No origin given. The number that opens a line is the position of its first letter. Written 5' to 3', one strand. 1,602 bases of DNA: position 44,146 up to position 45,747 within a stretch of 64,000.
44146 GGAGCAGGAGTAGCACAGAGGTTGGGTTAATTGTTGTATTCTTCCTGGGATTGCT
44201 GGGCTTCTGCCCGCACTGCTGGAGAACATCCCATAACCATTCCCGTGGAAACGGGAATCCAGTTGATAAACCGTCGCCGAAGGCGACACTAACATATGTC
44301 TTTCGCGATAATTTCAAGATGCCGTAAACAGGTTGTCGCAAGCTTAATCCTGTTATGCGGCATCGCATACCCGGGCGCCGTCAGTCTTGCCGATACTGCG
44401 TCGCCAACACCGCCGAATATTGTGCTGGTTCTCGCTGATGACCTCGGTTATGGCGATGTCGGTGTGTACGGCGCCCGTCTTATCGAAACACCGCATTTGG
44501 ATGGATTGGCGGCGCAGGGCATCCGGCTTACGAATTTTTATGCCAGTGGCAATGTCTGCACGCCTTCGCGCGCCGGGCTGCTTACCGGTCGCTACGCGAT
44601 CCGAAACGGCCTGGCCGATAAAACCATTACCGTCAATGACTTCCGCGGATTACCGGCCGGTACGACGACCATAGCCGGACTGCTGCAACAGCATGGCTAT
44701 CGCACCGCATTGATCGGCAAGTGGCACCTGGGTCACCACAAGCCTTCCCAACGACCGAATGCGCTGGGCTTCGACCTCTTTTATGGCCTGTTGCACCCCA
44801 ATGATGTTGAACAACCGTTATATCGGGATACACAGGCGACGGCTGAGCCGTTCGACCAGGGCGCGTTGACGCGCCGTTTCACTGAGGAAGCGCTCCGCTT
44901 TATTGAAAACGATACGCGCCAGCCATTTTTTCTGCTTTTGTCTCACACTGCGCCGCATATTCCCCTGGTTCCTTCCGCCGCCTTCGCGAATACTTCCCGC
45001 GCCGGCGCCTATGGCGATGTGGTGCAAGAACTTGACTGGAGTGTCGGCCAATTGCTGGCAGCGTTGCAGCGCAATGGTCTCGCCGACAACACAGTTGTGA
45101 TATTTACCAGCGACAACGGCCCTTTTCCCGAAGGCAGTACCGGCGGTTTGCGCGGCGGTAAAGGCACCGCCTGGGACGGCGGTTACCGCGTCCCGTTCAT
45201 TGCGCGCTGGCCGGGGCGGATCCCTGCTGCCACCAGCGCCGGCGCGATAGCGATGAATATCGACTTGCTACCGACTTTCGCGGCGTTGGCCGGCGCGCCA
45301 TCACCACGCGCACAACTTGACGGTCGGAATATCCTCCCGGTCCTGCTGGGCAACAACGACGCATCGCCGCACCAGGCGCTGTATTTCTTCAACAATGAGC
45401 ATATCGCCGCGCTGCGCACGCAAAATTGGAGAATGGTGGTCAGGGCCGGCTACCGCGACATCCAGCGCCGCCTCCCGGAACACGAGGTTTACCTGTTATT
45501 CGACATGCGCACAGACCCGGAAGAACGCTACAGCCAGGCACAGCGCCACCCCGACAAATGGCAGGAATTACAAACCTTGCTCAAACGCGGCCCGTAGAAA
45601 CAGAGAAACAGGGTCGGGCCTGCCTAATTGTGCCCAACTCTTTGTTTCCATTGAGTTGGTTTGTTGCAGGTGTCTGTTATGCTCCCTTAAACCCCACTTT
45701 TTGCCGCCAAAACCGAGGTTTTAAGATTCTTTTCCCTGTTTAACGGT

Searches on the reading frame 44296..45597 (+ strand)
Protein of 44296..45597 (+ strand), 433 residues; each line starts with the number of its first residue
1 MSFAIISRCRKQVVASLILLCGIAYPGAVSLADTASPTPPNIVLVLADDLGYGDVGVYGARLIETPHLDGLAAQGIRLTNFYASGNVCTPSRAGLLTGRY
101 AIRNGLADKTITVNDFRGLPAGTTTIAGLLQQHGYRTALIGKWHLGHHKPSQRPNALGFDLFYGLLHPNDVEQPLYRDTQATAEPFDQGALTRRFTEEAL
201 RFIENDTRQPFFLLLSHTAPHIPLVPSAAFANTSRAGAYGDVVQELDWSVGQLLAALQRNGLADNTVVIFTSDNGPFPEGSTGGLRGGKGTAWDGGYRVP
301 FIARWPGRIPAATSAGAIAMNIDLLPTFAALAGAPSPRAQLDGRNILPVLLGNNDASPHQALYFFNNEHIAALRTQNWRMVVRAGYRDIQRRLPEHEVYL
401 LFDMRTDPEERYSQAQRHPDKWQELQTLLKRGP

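Call 3: search_protein_families(library=pfam, proteins=[window:44296-45597:+], max_evalue=0.01)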
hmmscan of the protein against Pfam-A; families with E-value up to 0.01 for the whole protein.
window:44296-45597:+ (433 aa): 5 families
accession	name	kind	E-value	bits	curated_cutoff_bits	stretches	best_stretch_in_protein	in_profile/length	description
PF00884.28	Sulfatase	-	1e-70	238.9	25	1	40-334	1-301/301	Sulfatase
PF16347.10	SGSH_C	-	3.1e-14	53.8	29.3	1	293-414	12-131/154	N-sulphoglucosamine sulphohydrolase, C-terminal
PF01663.27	Phosphodiest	-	4.9e-07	30.1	23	1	64-275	19-220/342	Type I phosphodiesterase / nucleotide pyrophosphatase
PF14707.11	Sulfatase_C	-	6.3e-05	24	30.9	1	357-421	1-78/127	C-terminal region of aryl-sulfatase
PF02995.22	DUF229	-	0.0051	16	25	1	237-275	304-342/496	Protein of unknown function (DUF229)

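Call 42: search_protein_families(library=ncbifam, proteins=[window:44296-45597:+], max_evalue=0.01)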
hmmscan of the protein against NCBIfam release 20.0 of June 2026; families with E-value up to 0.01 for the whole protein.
window:44296-45597:+ (433 aa): 7 families
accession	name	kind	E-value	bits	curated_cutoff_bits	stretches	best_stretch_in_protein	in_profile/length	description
NF010322.0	PRK13759.1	equivalog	4.3e-43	147.5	481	2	232-416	264-438/486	arylsulfatase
TIGR03417.1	chol_sulfatase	equivalog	9.7e-36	123.7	433.45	2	233-429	250-433/500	choline-sulfatase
NF045661.1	HdlasePehA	equivalog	7.7e-31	107.3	900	3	238-366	283-409/506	phosphoric/sulfuric ester hydrolase PehA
NF052527.1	Mn_arylsulf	exception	1.8e-22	79.9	850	2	40-160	2-113/479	manganese-dependent arylsulfatase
NF038282.1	LapC_YejM_PbgA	exception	0.00014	20.3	825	1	163-308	340-478/584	LPS biosynthesis-modulating metalloenzyme YejM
NF051873.1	AlkPhosPhoY32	equivalog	0.0057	15.2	1000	0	266-344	463-536/539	alkaline phosphatase PhoY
NF053595.1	LptchSynLtaSGpos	equivalog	0.0081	14.8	970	0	129-333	324-527/626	lipoteichoic acid synthase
